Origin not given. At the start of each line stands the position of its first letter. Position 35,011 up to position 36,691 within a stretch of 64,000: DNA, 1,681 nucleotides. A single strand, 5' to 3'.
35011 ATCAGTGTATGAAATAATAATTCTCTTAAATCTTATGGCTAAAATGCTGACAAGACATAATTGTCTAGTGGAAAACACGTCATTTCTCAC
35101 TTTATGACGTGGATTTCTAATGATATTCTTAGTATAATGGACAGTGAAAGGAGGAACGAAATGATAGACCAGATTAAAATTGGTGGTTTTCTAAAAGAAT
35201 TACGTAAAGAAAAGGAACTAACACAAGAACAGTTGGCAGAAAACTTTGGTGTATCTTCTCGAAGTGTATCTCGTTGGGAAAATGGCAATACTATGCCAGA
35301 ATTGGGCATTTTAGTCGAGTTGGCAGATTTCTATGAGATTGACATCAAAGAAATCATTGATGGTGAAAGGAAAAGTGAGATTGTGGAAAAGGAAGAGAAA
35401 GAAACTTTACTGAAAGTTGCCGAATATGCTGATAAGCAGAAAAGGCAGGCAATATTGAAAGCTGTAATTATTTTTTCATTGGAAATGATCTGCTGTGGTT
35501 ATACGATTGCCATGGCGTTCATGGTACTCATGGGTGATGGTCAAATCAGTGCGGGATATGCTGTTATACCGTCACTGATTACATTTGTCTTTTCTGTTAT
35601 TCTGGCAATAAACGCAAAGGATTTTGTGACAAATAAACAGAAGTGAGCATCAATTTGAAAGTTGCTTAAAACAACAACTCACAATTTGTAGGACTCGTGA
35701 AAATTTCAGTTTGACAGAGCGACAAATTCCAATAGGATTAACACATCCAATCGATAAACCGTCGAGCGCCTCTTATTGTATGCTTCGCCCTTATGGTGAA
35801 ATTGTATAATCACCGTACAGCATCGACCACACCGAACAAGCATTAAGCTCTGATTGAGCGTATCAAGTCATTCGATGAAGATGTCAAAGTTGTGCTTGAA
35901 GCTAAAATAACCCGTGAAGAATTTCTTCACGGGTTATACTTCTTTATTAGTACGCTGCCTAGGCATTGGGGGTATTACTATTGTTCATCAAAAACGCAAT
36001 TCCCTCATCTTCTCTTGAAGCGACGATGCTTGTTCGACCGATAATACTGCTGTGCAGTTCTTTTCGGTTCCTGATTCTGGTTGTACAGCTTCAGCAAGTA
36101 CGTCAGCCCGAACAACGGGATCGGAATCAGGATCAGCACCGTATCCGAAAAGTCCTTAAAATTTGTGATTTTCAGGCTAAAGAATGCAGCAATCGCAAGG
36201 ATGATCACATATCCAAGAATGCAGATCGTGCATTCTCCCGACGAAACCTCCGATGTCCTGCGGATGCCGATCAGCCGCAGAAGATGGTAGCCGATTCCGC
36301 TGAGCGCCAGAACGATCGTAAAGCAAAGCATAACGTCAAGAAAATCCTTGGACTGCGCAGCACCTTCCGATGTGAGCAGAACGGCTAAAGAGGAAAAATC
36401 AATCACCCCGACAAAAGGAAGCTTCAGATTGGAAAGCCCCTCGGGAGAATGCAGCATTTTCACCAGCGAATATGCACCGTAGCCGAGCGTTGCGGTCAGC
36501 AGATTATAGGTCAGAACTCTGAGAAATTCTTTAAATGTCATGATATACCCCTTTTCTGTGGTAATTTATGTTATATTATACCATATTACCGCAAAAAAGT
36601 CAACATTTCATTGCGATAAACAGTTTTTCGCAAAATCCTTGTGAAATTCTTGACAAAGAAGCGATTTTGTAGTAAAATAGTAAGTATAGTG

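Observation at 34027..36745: The pfkA-acn intergenic region exists as two stacked, diverged alleles joined by a novel acn-5'|pfkA-3' junction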

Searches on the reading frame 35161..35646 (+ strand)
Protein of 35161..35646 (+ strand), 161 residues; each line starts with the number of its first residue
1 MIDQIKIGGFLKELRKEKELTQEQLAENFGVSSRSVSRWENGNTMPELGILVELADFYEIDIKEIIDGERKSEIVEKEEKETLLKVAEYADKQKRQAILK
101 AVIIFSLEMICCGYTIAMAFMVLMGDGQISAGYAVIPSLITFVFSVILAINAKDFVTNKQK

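Call 8: search_protein_families(library=pfam, proteins=[window:35161-35646:+], max_evalue=0.01)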
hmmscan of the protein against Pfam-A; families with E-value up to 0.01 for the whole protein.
window:35161-35646:+ (161 aa): 11 families
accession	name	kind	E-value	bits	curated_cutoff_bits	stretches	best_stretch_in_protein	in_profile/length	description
PF01381.28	HTH_3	-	2.5e-15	56.7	23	1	11-64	1-54/55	Helix-turn-helix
PF13560.12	HTH_31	-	4.3e-12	46.6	27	1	7-61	2-57/64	Helix-turn-helix domain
PF12844.13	HTH_19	-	4.2e-11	43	30.2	1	9-69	2-62/64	Helix-turn-helix domain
PF13443.12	HTH_26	-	2.1e-06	28.3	22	1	11-67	2-59/63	Cro/C1-type HTH DNA-binding domain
PF15731.11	MqsA_antitoxin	-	0.0001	22.9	30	1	8-51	71-114/131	Antitoxin component of bacterial toxin-antitoxin system, MqsA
PF22495.2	HTH_92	-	0.00014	21.6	27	1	12-47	1-36/45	RsaL-like HTH domain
PF04545.22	Sigma70_r4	-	0.00082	19.3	24.1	1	13-40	14-41/50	Sigma-70, region 4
PF08279.18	HTH_11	-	0.0014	18.9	25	1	11-38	6-34/55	HTH domain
PF07022.19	Phage_CI_repr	-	0.0022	18.7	22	1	22-69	15-61/65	Bacteriophage CI repressor helix-turn-helix domain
PF13384.12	HTH_23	-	0.0033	17.6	24.6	0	16-39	15-37/50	Homeodomain-like domain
PF13412.12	HTH_24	-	0.0083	16.1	21.9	0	11-38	9-36/48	Winged helix-turn-helix DNA-binding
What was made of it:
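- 34906..35959 (+): Inserted 1.05-kb low-GC unit. It holds the XRE promoter (34984-35012), an XRE-HTH gene with 2 TM segments (35161-35646), a decayed N-terminal remnant of an IS110-family (DEDD) transposase gene (about 35776-35905), and a hairpin (35907-35937). TA dinucleotides flank it on both sides. Pfam HTH_3 56.7 bits (call 8).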

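Call 9: search_protein_families(library=ncbifam, proteins=[window:35161-35646:+], max_evalue=0.01)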
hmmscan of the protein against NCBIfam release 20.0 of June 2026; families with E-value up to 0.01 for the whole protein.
window:35161-35646:+ (161 aa): 20 families
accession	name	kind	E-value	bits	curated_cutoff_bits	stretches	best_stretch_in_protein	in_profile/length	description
NF041951.1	phage_RstR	subfamily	8.6e-15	54.9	80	1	7-103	3-100/108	RstR family transcriptional repressor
TIGR03070.1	couple_hipB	subfamily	1.2e-11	44.3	71.65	1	6-56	2-52/58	type II toxin-antitoxin system Y4mF family antitoxin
NF047948.1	male_kill_WMK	equivalog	3.4e-09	36.6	300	1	6-103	162-255/300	WO male-killing family protein Wmk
NF003162.0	PRK04140.1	equivalog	2.1e-08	33.6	263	1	8-81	128-202/317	transcriptional regulator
TIGR03830.1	CxxCG_CxxCG_HTH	subfamily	2.3e-08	33.9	61.8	1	8-47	67-106/127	type II TA system antitoxin MqsA family protein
NF052239.1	antitox_spr1629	equivalog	3.9e-08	32.8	335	1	7-70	3-66/377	spr1629 family repressor/antitoxin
NF007257.0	PRK09706.1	subfamily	1.1e-07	31.7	101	1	6-84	5-83/135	transcriptional repressor DicA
NF041575.1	antitoxPezA_Strep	equivalog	5.3e-07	29.7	290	1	7-78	2-73/158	type II toxin-antitoxin system antitoxin PezA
NF006015.0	PRK08154.1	subfamily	4.7e-06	26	204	1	6-100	30-123/314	anaerobic benzoate catabolism transcriptional regulator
TIGR00270.2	TIGR00270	equivalog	6.1e-06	26.1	110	1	11-87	80-156/159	multiprotein bridging factor aMBF1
NF040522.1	VC1465_fam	subfamily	2e-05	24.6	70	1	12-44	2-34/111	VC1465 family Xer recombination activation factor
NF047542.1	telomere_Tap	equivalog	0.00019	20.3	600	1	13-47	24-58/695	telomere-associated protein Tap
NF007408.0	PRK09943.1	equivalog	0.00036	20.2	211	1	5-73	6-74/185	HTH-type transcriptional regulator PuuR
NF046032.1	TransRegSlrRBacil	equivalog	0.00047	20.3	250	1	7-81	2-77/149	HTH-type transcriptional regulator SlrR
NF038310.1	lysogeny_AimR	equivalog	0.00063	18.9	70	1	12-103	2-92/365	AimR family lysis-lysogeny pheromone receptor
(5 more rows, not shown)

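Call 19: find_encoding_contigs(protein=window:35161-35646:+, flank=6000, max_places=10)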
Protein window:35161-35646:+ (161 aa): 4 contigs read that carry it; 4 places shown.
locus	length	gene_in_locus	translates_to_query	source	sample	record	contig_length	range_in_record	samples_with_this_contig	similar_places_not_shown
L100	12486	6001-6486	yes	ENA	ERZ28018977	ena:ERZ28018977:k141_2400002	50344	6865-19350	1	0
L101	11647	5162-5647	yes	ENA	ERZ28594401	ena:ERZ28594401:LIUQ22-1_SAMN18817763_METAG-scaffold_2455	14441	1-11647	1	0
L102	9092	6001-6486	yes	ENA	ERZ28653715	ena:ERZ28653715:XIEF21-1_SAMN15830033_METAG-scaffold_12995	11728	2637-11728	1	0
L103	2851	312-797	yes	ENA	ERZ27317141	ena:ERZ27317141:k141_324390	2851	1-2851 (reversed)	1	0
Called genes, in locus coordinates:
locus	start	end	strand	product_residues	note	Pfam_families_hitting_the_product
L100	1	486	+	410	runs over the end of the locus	PF01704:UDPGP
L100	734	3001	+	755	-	PF00989:PAS (faint), PF08447:PAS_3 (faint), PF00990:GGDEF, PF00563:EAL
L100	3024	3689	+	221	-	PF03006:HlyIII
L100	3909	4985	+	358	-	PF00365:PFK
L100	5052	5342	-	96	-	-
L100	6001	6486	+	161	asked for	PF13560:HTH_31, PF01381:HTH_3, PF12844:HTH_19, PF13443:HTH_26 (weak)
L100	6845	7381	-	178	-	-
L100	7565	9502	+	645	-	PF00330:Aconitase, PF00694:Aconitase_C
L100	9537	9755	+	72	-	-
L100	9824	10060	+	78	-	-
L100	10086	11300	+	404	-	PF00180:Iso_dh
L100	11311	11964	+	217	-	PF06971:Put_DNA-bind_N, PF02629:CoA_binding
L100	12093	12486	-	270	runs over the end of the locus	-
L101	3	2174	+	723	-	?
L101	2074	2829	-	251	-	-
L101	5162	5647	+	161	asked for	PF13560:HTH_31, PF01381:HTH_3, PF12844:HTH_19, PF13443:HTH_26 (weak)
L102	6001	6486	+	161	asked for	PF13560:HTH_31, PF01381:HTH_3, PF12844:HTH_19, PF13443:HTH_26 (weak)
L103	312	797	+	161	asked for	PF13560:HTH_31, PF01381:HTH_3, PF12844:HTH_19, PF13443:HTH_26 (weak)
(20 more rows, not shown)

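Call 43: find_homologous_proteins(query=window:35161-35646:+, max_evalue=1e-10)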
Query window:35161-35646:+ (161 aa): 7166 proteins with E <= 1e-10 among 7360 candidates; the best 120 are listed.
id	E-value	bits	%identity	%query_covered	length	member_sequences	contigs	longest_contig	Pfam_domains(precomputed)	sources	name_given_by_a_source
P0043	4.9e-95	333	99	100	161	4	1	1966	PF12844.14,PF01381.29,PF13560.13,PF13443.13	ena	-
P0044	2.9e-94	330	98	100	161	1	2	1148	PF12844.14,PF01381.29,PF13560.13,PF13443.13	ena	-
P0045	8.7e-93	326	97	100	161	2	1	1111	PF12844.14,PF01381.29,PF13560.13,PF13443.13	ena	-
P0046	2.8e-92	324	96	100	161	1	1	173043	PF12844.14,PF01381.29,PF13560.13,PF13443.13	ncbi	-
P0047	3.1e-91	321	94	100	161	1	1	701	PF12844.14,PF01381.29,PF13560.13,PF13443.13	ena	-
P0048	4.3e-76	271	77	100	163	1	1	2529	PF12844.14,PF01381.29,PF13560.13,PF13443.13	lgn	-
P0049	1.6e-75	270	78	99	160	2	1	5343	PF12844.14,PF01381.29,PF13560.13,PF13443.13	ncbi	-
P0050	1.4e-74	267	78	99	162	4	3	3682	PF12844.14,PF01381.29,PF13560.13,PF13443.13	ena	-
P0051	2.1e-74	266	78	99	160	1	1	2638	PF12844.14,PF01381.29,PF13560.13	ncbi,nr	ncbi:MAG: helix-turn-helix domain-containing protein [Synergistes sp.]|nr:helix-turn-helix domain-co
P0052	2.9e-74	265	76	100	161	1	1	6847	PF12844.14,PF01381.29,PF13560.13,PF13443.13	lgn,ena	-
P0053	1.0e-73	264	80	94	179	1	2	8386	PF12844.14,PF01381.29,PF13560.13,PF13443.13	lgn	-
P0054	1.8e-73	263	75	99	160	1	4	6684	PF12844.14,PF01381.29,PF13560.13,PF13443.13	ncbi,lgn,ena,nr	ncbi:MAG: helix-turn-helix domain-containing protein [Erysipelotrichaceae bacterium]|nr:helix-turn-h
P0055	3.9e-73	262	74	100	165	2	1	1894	PF12844.14,PF01381.29,PF13560.13,PF13443.13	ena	-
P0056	7.5e-73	261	77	99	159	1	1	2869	PF12844.14,PF01381.29,PF13560.13,PF13443.13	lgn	-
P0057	1.3e-72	260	73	100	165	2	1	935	PF12844.14,PF01381.29,PF13560.13,PF13443.13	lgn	-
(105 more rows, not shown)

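Call 45: find_encoding_contigs(protein=P0046, flank=6000, max_places=6)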
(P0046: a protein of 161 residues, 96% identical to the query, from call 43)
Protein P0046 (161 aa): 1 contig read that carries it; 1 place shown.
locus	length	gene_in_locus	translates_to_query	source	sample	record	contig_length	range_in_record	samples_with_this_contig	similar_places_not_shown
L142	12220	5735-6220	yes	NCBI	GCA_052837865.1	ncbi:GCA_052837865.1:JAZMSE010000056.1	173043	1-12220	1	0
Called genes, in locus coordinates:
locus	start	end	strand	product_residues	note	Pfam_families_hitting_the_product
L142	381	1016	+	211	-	PF01725:Ham1p_like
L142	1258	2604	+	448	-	-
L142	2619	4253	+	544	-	PF09479:Flg_new (faint)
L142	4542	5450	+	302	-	PF05552:MS_channel_1st_1, PF21088:MS_channel_1st (weak), PF00924:MS_channel_2nd, PF21082:MS_channel_3rd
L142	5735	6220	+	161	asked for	PF13560:HTH_31, PF01381:HTH_3, PF12844:HTH_19, PF13443:HTH_26 (weak)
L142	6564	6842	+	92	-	PF01548:DEDD_Tnp_IS110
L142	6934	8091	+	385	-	PF11193:DUF2812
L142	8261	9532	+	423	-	PF11193:DUF2812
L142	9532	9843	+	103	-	PF03551:PadR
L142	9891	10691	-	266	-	PF02698:DUF218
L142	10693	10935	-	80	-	PF12637:TSCPD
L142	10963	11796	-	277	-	PF02811:PHP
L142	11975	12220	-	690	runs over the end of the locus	PF02743:dCache_1, PF22673:MCP-like_PDC_1, PF00990:GGDEF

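Call 56: search_protein_families(library=padloc, proteins=[window:35161-35646:+], max_evalue=0.01)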
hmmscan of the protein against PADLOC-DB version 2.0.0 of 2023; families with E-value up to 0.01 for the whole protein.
window:35161-35646:+ (161 aa): 19 families
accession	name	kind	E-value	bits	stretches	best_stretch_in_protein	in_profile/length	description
PDLC02926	HTH_VI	-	1.4e-11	42.5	1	7-86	2-80/92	-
PDLC03954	RmrA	-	1.4e-10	38.7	1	10-104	14-105/380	-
PDLC03951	RmrA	-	1.1e-09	35.8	1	11-85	13-82/400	-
PDLC03945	RmrA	-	6e-09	33.5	1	7-77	3-73/394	-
PDLC03952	RmrA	-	3.2e-08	30.8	1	11-63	27-79/395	-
PDLC03947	RmrA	-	1.4e-07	28.7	1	10-72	15-77/383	-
PDLC03956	RmrA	-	1.6e-06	25.5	1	12-60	14-63/399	-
PDLC03949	RmrA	-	1.8e-06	25.1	1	15-61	11-57/363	-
PDLC03948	RmrA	-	2.2e-06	24.8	1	10-66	12-68/397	-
PDLC03944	RmrA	-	5.9e-06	23.6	1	10-58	10-58/384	-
PDLC04775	PDC-M69A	-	2.9e-05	22.5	1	7-102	8-100/113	-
PDLC04133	mad1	-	7.9e-05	20.9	1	16-48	2-34/60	mads_1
PDLC04142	capH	-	0.0001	21.3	1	11-73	11-73/103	capH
PDLC03946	RmrA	-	0.0003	17.6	1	12-59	8-55/357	-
PDLC03943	RmrA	-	0.00041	17.5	1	10-79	6-74/370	-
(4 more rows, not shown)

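Call 57: search_protein_families(library=pfam, proteins=[L142:6564-6842:+], max_evalue=0.01)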
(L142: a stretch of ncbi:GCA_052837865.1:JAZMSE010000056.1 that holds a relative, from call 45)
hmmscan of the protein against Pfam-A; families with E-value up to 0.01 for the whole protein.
L142:6564-6842:+ (92 aa): 1 family
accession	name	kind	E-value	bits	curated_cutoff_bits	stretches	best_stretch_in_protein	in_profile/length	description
PF01548.23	DEDD_Tnp_IS110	-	1.2e-09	38.5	29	1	4-59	1-55/155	Transposase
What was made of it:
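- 34906..35959 (+): DEDD_Tnp_IS110 38.5 bits for the L142 copy (call 57).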

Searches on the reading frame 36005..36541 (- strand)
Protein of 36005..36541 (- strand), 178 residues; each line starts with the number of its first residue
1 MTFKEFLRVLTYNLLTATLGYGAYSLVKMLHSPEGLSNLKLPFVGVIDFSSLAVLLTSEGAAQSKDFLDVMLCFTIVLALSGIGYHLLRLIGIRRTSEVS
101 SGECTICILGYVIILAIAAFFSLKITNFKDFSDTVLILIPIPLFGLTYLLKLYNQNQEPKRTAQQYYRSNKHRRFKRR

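Call 8: search_protein_families(library=pfam, proteins=[window:36005-36541:-], max_evalue=0.01)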
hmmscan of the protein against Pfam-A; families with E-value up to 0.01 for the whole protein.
window:36005-36541:- (178 aa): 0 families

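Call 9: search_protein_families(library=ncbifam, proteins=[window:36005-36541:-], max_evalue=0.01)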
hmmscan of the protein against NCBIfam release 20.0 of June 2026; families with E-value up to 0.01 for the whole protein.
window:36005-36541:- (178 aa): 0 families

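Call 13: find_encoding_contigs(protein=window:36005-36541:-, flank=5000, max_places=10)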
Protein window:36005-36541:- (178 aa): 5 contigs read that carry it; 4 places shown.
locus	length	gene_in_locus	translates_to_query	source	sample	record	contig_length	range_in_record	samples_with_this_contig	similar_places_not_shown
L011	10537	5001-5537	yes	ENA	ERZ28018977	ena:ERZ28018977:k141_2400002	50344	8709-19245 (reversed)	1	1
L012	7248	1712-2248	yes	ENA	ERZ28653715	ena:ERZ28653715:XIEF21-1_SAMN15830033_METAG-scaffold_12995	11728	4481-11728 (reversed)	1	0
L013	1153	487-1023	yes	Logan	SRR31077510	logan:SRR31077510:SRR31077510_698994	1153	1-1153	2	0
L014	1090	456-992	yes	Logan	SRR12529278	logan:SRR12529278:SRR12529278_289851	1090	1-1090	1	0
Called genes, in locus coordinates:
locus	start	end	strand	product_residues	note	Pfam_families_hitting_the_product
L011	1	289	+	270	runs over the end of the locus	-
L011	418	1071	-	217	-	PF06971:Put_DNA-bind_N, PF02629:CoA_binding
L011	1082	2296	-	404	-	PF00180:Iso_dh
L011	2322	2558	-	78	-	-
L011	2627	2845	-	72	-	-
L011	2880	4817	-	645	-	PF00330:Aconitase, PF00694:Aconitase_C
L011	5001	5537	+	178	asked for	-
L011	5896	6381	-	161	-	PF13560:HTH_31, PF01381:HTH_3, PF12844:HTH_19, PF13443:HTH_26 (weak)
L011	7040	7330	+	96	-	-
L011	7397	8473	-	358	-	PF00365:PFK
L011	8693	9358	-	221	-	PF03006:HlyIII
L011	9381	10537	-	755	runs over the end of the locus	PF00989:PAS (faint), PF08447:PAS_3 (faint), PF00990:GGDEF, PF00563:EAL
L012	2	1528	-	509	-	?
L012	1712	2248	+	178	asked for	-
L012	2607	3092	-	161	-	PF13560:HTH_31, PF01381:HTH_3, PF12844:HTH_19, PF13443:HTH_26 (weak)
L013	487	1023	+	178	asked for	-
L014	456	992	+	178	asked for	-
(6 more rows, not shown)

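Call 33: find_homologous_proteins(query=window:36005-36541:-, max_evalue=0.001)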
Query window:36005-36541:- (178 aa): 6 proteins with E <= 0.001 among 324 candidates.
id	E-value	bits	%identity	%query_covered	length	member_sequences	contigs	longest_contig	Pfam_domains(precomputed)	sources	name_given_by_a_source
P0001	7.4e-109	379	99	100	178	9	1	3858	-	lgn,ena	-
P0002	2.0e-97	342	88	100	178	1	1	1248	-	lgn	-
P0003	4.5e-96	337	87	100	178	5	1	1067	-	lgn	-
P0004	2.7e-87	309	79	100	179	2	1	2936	-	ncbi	-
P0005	2.3e-77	276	73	97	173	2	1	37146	-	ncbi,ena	-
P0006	1.4e-48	183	49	96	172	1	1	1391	-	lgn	-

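Call 34: find_encoding_contigs(protein=P0005, flank=7000, max_places=6)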
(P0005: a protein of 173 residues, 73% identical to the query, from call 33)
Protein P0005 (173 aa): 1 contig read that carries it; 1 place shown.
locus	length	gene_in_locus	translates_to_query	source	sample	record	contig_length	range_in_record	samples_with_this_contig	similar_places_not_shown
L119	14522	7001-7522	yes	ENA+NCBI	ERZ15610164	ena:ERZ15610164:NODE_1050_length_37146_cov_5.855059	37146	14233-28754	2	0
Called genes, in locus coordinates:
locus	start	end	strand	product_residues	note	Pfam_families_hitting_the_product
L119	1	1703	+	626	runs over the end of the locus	-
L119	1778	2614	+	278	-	-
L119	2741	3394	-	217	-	PF06971:Put_DNA-bind_N, PF02629:CoA_binding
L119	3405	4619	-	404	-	PF00180:Iso_dh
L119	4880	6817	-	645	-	PF00330:Aconitase, PF00694:Aconitase_C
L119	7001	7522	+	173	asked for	-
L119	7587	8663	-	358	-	PF00365:PFK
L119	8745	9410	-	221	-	PF03006:HlyIII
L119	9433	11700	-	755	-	PF00990:GGDEF, PF00563:EAL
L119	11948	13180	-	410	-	PF01704:UDPGP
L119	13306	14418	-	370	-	PF05050:Methyltransf_21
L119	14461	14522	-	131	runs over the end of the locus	PF03703:bPH_2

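Call 35: find_encoding_contigs(protein=P0004, flank=7000, max_places=6)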
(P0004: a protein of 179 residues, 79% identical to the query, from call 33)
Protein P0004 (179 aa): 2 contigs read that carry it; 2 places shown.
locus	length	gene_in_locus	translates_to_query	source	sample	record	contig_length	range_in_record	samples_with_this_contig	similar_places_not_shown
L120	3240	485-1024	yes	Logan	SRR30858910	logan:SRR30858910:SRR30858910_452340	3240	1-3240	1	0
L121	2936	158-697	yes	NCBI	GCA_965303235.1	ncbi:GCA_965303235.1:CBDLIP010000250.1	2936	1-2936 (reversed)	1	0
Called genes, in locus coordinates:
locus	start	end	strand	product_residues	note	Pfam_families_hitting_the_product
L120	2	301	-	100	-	?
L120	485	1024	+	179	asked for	-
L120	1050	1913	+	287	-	-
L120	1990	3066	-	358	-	PF00365:PFK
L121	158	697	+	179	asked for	-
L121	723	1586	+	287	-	-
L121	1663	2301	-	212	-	PF00365:PFK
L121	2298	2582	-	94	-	-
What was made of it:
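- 36005..36541 (-): Cassette B gene: orf178, a multi-pass membrane protein with no known family. It is transcribed divergently from acn. All six homologues found lie in this clade, and every one whose context was read lies between pfkA and acn (calls 33-35).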

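Call 56: search_protein_families(library=padloc, proteins=[window:36005-36541:-], max_evalue=0.01)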
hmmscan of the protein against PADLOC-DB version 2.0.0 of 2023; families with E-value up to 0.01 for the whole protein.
window:36005-36541:- (178 aa): 0 families
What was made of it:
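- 36005..36541 (-): No Pfam, NCBIfam or PADLOC hit (calls 8, 9, 56).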
